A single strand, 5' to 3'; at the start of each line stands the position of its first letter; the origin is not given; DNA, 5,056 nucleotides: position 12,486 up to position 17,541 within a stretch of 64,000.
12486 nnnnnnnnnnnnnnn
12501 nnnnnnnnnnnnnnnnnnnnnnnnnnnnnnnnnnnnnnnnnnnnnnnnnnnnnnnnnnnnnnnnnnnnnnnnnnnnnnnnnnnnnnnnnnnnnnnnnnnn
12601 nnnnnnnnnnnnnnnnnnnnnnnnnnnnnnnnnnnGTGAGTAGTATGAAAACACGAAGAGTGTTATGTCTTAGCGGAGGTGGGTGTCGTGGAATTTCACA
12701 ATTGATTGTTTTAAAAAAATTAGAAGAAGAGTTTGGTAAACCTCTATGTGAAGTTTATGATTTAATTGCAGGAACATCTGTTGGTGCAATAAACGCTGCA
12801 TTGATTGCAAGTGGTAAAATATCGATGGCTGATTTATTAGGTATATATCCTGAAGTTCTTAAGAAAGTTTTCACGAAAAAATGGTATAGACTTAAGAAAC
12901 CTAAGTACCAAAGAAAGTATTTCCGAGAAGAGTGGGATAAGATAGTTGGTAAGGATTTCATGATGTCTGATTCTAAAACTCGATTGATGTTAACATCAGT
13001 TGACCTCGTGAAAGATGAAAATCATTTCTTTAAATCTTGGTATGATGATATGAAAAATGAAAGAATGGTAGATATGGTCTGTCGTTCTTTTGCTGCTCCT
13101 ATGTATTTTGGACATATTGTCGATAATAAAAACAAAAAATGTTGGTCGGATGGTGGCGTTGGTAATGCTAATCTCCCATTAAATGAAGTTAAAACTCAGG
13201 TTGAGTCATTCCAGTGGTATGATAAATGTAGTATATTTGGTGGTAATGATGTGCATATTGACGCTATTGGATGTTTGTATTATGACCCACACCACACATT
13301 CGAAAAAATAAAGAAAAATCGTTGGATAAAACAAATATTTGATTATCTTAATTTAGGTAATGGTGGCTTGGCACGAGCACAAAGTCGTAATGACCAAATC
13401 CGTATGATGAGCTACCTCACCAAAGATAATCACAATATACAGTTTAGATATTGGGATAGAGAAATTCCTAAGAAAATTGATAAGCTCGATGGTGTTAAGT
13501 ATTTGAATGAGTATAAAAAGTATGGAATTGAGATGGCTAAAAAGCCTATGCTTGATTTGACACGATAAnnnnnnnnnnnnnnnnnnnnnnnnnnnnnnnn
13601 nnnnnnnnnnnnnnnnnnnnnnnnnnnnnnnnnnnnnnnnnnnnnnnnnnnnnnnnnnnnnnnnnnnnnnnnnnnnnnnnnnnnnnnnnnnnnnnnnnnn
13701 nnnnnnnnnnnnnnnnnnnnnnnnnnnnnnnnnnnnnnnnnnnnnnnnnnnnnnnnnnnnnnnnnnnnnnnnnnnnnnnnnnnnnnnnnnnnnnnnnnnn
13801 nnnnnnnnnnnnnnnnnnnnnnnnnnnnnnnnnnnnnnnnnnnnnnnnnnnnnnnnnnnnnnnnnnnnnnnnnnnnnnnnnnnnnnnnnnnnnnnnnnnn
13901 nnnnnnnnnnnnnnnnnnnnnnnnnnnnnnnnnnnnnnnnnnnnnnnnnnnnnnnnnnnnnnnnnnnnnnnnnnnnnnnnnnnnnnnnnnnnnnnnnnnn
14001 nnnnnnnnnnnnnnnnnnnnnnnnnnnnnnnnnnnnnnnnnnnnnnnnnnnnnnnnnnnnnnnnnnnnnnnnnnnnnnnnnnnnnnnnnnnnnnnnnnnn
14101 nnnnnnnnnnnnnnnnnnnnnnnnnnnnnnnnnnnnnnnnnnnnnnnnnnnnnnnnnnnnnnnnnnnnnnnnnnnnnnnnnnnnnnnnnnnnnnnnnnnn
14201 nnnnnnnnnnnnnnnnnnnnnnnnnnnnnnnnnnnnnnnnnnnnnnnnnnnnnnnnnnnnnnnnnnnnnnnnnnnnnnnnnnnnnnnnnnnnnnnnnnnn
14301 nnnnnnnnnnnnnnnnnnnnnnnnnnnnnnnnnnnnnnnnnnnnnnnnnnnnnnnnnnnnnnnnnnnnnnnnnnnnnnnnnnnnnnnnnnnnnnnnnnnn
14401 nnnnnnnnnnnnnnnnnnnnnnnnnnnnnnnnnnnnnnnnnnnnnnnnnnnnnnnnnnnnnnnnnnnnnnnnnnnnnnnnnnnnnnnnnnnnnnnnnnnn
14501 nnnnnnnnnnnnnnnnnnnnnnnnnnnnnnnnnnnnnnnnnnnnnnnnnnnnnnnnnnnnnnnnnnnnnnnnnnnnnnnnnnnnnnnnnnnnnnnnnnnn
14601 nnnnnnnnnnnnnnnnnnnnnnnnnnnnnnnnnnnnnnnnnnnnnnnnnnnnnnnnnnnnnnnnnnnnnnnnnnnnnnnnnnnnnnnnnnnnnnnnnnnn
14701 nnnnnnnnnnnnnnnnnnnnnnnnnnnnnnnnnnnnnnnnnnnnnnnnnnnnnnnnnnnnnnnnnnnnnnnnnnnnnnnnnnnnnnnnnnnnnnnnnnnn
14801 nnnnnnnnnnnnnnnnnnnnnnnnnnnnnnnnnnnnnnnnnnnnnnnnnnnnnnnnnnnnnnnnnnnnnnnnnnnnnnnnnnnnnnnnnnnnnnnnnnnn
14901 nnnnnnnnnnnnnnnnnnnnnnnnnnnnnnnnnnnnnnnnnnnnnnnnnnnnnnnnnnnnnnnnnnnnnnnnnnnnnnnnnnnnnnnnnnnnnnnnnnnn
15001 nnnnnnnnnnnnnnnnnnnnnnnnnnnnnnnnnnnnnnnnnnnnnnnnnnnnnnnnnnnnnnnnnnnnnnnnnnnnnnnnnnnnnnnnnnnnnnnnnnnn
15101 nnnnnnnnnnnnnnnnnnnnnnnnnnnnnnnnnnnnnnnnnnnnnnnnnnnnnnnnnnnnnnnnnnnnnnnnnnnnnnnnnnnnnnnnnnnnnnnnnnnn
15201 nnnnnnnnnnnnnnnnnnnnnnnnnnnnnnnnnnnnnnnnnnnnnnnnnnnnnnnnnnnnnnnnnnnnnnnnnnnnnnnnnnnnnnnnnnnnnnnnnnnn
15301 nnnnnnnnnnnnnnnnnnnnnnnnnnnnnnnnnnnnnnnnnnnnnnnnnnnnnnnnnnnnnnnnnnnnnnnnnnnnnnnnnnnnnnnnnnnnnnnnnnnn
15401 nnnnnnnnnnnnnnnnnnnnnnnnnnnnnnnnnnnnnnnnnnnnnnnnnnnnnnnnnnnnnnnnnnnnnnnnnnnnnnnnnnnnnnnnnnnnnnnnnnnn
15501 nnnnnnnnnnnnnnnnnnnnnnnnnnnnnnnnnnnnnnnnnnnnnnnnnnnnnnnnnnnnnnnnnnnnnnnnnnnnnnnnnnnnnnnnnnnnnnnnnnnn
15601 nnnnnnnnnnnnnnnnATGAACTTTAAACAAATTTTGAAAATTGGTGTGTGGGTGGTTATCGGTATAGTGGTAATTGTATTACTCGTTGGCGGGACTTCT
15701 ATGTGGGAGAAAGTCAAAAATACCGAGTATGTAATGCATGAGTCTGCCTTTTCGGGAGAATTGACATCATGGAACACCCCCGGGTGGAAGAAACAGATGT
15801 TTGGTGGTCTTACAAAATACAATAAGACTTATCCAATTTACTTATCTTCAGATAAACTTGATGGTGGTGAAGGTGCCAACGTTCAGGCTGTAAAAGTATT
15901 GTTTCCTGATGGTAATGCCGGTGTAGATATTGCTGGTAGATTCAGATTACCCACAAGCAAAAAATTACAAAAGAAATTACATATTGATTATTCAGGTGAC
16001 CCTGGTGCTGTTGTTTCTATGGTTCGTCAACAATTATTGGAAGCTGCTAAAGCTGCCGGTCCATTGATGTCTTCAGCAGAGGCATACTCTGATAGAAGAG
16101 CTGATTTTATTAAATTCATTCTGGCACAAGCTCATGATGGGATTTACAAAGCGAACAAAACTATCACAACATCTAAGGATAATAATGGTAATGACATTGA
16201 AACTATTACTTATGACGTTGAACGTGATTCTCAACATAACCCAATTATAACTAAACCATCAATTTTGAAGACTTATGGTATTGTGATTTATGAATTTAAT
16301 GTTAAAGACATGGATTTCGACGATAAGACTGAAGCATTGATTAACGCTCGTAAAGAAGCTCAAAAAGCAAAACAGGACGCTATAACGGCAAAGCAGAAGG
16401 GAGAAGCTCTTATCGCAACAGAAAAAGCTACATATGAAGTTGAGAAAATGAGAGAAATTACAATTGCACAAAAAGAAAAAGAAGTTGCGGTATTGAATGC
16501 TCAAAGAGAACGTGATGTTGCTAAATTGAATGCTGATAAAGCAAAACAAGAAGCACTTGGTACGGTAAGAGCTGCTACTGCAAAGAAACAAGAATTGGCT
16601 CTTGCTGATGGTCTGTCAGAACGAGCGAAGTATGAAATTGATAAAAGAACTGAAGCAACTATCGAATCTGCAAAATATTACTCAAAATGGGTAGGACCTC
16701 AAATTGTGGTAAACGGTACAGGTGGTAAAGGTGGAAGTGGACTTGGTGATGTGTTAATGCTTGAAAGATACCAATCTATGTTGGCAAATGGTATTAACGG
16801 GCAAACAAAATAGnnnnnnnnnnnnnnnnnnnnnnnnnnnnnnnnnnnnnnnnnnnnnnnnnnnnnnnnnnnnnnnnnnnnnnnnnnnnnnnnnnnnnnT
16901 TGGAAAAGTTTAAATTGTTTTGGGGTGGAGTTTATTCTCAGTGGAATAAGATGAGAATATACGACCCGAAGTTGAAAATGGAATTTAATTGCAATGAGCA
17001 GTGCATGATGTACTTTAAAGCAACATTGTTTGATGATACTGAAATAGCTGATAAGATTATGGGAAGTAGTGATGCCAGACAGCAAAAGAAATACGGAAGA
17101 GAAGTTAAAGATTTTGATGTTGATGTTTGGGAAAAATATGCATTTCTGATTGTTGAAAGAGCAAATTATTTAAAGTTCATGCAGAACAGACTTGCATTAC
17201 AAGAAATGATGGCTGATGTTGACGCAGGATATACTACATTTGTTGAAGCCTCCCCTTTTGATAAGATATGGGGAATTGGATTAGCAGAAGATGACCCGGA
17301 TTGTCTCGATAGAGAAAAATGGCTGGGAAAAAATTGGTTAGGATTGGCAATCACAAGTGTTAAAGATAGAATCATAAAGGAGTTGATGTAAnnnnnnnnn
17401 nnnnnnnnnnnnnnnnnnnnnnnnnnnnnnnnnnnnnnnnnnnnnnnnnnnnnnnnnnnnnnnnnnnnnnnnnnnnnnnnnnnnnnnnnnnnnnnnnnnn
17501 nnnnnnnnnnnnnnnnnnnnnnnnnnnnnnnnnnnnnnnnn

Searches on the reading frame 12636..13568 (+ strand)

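Call 12: search_protein_families(library=pfam, proteins=[window:12636-13568:+], max_evalue=0.01)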
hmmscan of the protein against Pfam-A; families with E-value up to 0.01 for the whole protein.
window:12636-13568:+ (310 aa): 1 family
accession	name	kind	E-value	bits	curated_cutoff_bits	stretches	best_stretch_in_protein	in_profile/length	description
PF01734.28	Patatin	-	8e-26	91.9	27.7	1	10-183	1-188/191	Patatin-like phospholipase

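Call 63: search_protein_families(library=padloc, proteins=[window:12636-13568:+], max_evalue=0.001)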
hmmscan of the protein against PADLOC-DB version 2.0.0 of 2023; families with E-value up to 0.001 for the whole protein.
window:12636-13568:+ (310 aa): 4 families
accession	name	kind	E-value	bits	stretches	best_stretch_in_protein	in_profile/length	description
PDLC00758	Effector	-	1.2e-37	127.9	1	4-288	3-291/331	Phospholipase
PDLC00757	Effector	-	5e-36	122.7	1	3-264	6-266/331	Phospholipase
PDLC00755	Effector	-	3e-17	60.7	1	4-134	8-131/311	Phospholipase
PDLC00756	Effector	-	8.7e-08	29.7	1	62-178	7-131/280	Phospholipase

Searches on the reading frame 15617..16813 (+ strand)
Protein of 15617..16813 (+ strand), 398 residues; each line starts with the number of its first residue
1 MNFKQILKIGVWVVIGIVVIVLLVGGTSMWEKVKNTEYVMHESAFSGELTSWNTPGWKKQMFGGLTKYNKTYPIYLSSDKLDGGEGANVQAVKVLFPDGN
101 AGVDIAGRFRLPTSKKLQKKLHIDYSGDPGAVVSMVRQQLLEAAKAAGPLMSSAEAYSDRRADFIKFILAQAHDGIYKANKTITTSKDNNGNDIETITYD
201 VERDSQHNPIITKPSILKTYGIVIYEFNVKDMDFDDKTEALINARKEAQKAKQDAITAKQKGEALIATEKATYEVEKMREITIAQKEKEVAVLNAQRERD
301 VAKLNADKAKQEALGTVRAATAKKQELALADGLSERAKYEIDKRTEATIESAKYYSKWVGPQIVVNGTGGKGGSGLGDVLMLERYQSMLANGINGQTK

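Call 12: search_protein_families(library=pfam, proteins=[window:15617-16813:+], max_evalue=0.01)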
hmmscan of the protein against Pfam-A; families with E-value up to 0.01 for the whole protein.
window:15617-16813:+ (398 aa): 1 family
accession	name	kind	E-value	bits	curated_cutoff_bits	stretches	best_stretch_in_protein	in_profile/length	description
PF01145.31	Band_7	-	5e-05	23.9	23.6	1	102-260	61-172/176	SPFH domain / Band 7 family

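Call 39: search_protein_families(library=phrogs, proteins=[window:15617-16813:+], max_evalue=0.001)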
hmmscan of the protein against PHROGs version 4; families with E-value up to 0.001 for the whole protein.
window:15617-16813:+ (398 aa): 2 families
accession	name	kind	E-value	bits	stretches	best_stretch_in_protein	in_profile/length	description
phrog_11908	-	unknown function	7.2e-32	111.7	1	7-370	7-399/430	-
phrog_200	-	other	4.4e-07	30.3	0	99-171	165-236/379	lipoprotein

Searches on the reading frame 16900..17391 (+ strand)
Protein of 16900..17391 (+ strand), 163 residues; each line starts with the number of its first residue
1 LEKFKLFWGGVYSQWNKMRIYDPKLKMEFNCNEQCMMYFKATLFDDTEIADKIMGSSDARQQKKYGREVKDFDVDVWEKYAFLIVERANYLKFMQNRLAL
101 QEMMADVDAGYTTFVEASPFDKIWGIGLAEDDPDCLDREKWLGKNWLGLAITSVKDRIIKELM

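Call 12: search_protein_families(library=pfam, proteins=[window:16900-17391:+], max_evalue=0.01)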
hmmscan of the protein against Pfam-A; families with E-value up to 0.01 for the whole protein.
window:16900-17391:+ (163 aa): 1 family
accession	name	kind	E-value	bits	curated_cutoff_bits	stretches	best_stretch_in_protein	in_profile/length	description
PF08719.17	NADAR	-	5.2e-37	128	35.1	1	10-158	11-162/163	NADAR domain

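Call 63: search_protein_families(library=padloc, proteins=[window:16900-17391:+], max_evalue=0.001)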
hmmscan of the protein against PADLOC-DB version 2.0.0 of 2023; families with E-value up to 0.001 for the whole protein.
window:16900-17391:+ (163 aa): 1 family
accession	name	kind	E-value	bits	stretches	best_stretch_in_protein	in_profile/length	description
PDLC04643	PDC-M42C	-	1e-29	101.8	1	10-158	14-157/158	-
